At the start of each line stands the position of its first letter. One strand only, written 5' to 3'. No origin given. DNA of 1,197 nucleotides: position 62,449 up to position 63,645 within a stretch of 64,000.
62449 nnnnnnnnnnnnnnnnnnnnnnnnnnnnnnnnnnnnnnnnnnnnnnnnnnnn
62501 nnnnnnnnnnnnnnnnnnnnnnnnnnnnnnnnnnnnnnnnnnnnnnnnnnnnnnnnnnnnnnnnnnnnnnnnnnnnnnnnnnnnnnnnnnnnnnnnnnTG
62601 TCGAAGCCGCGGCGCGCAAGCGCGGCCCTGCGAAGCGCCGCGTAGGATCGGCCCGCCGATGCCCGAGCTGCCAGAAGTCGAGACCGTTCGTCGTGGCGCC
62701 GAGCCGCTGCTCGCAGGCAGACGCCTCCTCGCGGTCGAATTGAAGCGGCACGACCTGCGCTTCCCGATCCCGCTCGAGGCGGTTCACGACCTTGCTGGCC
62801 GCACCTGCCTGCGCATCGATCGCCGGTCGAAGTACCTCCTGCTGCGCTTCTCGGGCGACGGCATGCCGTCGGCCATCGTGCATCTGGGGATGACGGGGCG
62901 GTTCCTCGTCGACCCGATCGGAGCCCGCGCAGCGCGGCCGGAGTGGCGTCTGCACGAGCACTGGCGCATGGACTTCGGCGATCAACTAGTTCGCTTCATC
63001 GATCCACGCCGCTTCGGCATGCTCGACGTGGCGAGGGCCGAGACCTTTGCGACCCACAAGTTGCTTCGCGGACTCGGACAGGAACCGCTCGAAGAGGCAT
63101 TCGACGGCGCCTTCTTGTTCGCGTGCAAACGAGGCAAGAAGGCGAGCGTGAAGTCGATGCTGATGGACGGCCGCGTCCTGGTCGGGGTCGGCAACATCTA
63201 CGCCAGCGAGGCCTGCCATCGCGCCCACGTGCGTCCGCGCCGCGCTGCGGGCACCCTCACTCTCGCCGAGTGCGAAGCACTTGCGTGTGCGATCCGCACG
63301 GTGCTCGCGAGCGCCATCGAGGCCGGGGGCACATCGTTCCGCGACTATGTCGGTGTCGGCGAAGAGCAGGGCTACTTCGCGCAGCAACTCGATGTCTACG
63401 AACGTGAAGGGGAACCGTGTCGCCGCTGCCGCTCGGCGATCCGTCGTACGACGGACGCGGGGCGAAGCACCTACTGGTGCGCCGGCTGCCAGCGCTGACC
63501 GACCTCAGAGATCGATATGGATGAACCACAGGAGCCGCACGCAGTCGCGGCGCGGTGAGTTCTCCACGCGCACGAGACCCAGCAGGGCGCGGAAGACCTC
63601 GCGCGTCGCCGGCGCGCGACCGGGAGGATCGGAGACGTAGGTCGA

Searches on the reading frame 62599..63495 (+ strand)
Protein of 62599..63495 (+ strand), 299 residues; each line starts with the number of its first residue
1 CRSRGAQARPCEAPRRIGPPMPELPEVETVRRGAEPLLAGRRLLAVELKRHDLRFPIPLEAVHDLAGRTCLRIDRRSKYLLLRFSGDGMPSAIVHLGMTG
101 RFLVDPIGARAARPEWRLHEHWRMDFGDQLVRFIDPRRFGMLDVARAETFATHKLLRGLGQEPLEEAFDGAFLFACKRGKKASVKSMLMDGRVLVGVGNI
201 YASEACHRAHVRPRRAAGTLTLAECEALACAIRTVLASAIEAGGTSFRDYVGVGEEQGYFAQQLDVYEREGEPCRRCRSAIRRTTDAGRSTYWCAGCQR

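Call 105: search_protein_families(library=pfam, proteins=[window:62599-63495:+], max_evalue=0.00001)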
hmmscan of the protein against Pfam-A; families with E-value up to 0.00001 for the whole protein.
window:62599-63495:+ (299 aa): 3 families
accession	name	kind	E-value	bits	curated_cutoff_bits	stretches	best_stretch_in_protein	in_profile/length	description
PF01149.29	Fapy_DNA_glyco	-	4e-29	102.1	25.5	1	21-141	1-116/117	Formamidopyrimidine-DNA glycosylase N-terminal domain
PF06831.19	H2TH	-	3.9e-22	78.5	34.7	1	159-248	1-90/93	Formamidopyrimidine-DNA glycosylase H2TH domain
PF06827.20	zf-FPG_IleRS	-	1.3e-06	28.5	21.3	1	271-298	1-28/30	Zinc finger found in FPG and IleRS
